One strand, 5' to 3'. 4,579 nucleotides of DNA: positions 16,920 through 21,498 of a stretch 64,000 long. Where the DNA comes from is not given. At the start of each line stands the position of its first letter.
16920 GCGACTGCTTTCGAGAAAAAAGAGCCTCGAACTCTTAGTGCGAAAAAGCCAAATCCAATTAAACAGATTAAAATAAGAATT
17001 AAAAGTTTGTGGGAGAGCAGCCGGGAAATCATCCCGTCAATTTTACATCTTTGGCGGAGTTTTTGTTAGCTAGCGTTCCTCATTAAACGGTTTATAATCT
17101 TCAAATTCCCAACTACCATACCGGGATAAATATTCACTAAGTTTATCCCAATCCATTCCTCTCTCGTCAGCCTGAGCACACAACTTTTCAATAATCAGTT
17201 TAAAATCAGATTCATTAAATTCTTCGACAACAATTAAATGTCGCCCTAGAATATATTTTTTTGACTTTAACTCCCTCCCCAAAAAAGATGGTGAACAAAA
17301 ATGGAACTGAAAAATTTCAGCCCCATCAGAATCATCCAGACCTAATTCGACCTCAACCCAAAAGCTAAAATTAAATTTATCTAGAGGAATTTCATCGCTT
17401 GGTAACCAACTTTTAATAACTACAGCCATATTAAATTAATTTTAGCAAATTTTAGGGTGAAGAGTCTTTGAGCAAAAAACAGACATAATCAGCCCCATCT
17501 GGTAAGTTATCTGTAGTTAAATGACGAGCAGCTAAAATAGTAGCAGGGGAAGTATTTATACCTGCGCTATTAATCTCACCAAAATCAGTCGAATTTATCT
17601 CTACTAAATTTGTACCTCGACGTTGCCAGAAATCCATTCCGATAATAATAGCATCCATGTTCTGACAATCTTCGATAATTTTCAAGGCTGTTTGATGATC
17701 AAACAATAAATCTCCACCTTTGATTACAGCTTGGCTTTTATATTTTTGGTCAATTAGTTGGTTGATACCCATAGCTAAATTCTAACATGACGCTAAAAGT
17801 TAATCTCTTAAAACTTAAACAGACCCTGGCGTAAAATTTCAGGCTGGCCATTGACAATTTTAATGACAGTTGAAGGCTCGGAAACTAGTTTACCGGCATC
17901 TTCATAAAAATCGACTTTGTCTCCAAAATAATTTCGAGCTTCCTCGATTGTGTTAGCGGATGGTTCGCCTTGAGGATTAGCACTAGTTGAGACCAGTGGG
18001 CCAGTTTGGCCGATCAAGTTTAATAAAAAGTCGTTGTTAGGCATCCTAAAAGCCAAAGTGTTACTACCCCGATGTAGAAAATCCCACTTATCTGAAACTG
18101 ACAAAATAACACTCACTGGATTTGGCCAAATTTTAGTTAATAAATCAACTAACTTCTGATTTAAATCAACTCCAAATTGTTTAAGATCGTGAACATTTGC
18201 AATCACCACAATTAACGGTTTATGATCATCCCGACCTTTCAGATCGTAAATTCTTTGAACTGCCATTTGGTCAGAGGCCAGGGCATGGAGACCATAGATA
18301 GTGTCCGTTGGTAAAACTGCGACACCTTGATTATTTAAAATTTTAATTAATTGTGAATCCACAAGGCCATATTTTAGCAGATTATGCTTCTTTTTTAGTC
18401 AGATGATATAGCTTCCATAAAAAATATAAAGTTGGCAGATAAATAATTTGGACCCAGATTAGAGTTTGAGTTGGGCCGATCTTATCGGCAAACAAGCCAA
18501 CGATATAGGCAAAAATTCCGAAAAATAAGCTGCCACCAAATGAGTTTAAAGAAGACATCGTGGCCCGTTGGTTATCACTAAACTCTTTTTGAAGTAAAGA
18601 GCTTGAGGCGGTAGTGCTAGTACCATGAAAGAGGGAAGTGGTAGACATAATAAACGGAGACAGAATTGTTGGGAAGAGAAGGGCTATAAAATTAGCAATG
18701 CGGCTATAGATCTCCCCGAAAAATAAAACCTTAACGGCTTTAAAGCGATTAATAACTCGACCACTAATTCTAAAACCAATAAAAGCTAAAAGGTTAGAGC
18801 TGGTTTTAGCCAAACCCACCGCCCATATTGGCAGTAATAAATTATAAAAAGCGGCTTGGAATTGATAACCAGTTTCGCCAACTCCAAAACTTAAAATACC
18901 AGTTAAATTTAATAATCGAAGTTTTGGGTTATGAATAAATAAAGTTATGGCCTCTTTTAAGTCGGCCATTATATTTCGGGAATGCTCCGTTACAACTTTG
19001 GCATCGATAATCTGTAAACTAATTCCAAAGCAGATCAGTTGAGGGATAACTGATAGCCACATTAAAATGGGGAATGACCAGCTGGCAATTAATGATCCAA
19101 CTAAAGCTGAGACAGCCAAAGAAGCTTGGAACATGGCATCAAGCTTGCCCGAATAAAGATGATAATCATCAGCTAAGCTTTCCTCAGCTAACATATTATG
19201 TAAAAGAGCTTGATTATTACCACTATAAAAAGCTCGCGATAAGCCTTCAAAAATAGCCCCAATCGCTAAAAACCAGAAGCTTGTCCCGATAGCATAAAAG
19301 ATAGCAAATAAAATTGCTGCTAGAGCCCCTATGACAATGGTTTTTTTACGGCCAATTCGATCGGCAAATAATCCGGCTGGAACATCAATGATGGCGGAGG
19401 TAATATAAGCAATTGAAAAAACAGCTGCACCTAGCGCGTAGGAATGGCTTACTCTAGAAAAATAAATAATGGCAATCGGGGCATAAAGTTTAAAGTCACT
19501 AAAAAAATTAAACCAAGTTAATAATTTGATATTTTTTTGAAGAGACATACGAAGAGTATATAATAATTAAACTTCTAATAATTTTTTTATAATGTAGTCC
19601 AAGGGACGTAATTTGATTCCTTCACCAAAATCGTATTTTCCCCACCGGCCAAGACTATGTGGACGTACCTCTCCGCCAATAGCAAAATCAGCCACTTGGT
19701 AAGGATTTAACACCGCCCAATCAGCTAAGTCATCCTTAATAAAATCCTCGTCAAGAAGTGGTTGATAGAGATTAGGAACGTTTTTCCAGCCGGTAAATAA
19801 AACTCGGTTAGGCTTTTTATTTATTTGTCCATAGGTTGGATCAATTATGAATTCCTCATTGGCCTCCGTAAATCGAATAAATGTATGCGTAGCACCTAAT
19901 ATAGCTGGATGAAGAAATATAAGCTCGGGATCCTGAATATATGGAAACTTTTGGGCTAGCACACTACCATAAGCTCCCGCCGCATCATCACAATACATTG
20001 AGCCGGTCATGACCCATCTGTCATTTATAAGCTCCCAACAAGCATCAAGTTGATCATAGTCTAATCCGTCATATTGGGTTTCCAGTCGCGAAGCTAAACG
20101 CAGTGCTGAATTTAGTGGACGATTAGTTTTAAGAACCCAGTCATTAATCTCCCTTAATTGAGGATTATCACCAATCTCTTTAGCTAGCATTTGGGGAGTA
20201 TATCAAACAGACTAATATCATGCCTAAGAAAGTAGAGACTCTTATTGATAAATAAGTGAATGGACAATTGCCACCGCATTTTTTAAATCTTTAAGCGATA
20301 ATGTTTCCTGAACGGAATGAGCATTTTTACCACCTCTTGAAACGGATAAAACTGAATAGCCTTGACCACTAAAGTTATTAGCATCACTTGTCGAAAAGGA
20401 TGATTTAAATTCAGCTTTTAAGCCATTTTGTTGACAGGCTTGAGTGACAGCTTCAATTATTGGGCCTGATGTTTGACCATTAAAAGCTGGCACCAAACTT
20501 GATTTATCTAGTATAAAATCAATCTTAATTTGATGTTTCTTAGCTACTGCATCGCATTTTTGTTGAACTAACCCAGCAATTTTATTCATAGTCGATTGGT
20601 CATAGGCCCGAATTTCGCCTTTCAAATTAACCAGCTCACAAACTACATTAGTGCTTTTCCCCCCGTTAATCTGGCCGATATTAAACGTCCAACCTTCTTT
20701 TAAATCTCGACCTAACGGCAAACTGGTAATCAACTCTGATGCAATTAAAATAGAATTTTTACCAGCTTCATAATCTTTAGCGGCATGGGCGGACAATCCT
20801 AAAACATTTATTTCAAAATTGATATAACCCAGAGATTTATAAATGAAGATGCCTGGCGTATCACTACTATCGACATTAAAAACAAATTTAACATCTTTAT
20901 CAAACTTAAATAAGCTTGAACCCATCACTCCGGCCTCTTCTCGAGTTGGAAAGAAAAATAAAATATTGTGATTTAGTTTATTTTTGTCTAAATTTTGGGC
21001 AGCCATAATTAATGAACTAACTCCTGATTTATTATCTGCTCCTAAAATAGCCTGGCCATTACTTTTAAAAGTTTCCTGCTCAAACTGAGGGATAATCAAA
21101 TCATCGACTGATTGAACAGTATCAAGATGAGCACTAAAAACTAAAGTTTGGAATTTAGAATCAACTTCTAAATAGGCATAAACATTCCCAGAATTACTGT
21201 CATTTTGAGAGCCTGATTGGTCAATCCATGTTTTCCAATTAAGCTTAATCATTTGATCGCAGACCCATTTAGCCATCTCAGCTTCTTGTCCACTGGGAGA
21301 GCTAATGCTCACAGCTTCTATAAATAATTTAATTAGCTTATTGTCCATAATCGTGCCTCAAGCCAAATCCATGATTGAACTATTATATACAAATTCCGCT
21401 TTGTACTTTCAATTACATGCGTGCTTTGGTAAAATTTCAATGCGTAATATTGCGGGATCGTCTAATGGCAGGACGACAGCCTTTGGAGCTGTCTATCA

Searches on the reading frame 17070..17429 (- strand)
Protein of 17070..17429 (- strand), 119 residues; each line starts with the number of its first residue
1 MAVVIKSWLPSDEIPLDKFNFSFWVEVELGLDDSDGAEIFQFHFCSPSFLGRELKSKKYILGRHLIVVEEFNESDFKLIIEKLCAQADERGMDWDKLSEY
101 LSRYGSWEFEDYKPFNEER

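Call 9: search_protein_families(library=pfam, proteins=[window:17070-17429:-])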
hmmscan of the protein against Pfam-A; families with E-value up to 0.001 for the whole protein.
window:17070-17429:- (119 aa): 1 family
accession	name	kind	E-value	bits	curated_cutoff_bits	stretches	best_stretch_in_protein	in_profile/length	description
PF15586.11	Imm8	-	4.6e-25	88.4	27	1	15-112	19-114/114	Immunity protein 8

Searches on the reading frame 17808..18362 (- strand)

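Call 9: search_protein_families(library=pfam, proteins=[window:17808-18362:-])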
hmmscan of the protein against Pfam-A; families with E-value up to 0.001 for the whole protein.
window:17808-18362:- (184 aa): 1 family
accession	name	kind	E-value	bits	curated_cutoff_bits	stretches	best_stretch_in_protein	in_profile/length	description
PF01300.24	Sua5_yciO_yrdC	-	9.9e-47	159.2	25.1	1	8-180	2-178/178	Telomere recombination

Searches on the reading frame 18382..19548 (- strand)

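Call 9: search_protein_families(library=pfam, proteins=[window:18382-19548:-])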
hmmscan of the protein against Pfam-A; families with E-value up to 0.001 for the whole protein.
window:18382-19548:- (388 aa): 1 family
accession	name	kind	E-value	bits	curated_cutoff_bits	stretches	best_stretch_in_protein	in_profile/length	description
PF07690.21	MFS_1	-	7.9e-22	78.1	33.4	1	15-341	8-341/347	Major Facilitator Superfamily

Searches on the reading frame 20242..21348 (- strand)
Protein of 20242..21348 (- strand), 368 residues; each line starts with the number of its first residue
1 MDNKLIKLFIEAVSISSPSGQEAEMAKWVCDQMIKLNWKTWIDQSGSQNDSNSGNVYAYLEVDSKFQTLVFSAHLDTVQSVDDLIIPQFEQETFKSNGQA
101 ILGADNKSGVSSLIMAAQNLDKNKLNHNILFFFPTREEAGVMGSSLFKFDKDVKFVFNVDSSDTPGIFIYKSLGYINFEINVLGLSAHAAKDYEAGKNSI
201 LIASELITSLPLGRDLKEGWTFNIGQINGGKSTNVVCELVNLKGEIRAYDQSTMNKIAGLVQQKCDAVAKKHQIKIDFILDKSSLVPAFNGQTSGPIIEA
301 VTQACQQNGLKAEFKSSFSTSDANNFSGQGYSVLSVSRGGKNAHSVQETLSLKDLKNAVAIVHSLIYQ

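Call 3: search_protein_families(library=pfam, proteins=[window:20242-21348:-])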
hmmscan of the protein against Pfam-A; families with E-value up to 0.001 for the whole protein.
window:20242-21348:- (368 aa): 4 families
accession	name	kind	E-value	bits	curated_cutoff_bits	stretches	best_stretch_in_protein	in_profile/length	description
PF07687.19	M20_dimer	-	7.3e-15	55.3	21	1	174-272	5-106/107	Peptidase dimerisation domain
PF01546.33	Peptidase_M20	-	8.6e-14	52.4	24.6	1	71-367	2-205/206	Peptidase family M20/M25/M40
PF05343.19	Peptidase_M42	-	2.7e-13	50.1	23.2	1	101-162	128-191/292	M42 glutamyl aminopeptidase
PF04389.22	Peptidase_M28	-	1.1e-12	48.5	21.3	1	55-166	1-99/193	Peptidase family M28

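Call 4: search_protein_families(library=ncbifam, proteins=[window:20242-21348:-])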
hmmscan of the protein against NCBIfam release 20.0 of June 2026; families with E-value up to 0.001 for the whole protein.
window:20242-21348:- (368 aa): 46 families (the best 25 are shown)
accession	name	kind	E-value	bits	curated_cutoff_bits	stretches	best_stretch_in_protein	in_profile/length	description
TIGR01883.1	PepT-like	hypoth_equivalog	4.2e-51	174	274.25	1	5-365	2-359/361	peptidase T-like protein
NF005602.0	PRK07338.1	equivalog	4.4e-30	104.6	357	1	34-361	62-391/409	hydrolase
NF009920.0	PRK13381.1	subfamily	7.1e-25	87.7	293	1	90-366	129-405/412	peptidase T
TIGR01910.1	DapE-ArgE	subfamily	1.1e-23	84.1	217.6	1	5-361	3-373/373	ArgE/DapE family deacylase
NF003976.0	PRK05469.1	subfamily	2.3e-23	82.7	255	1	92-366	128-402/409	tripeptide aminopeptidase PepT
TIGR01892.1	AcOrn-deacetyl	equivalog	4e-17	62.3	297.7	1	21-365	16-364/365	acetylornithine deacetylase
NF003474.0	PRK05111.1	equivalog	4.8e-17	61.9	460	1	50-367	58-378/383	acetylornithine deacetylase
NF009557.0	PRK13009.1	equivalog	1.2e-16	60.8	284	2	174-366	180-371/377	succinyl-diaminopimelate desuccinylase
NF006404.0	PRK08652.1-2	equivalog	3.7e-16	59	348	1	4-363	2-322/332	acetylornithine deacetylase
TIGR01900.1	dapE-gram_pos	equivalog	3.8e-16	58.9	304.2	1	2-363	2-347/351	succinyl-diaminopimelate desuccinylase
NF003367.0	PRK04443.1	equivalog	4.5e-16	59.1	363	1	4-365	8-341/349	[LysW]-lysine hydrolase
TIGR01902.1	dapE-lys-deAc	subfamily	5.7e-16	58.7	163.1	1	7-364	1-332/340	N-acetyl-ornithine/N-acetyl-lysine deacetylase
NF004788.0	PRK06133.1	subfamily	2e-15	56.6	349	1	4-266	45-308/417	glutamate carboxypeptidase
NF006365.0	PRK08588.1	subfamily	3.7e-15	56.1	289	1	4-366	8-377/383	succinyl-diaminopimelate desuccinylase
TIGR01891.1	amidohydrolases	subfamily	3.8e-15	55.9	153.75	1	177-327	174-328/366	amidohydrolase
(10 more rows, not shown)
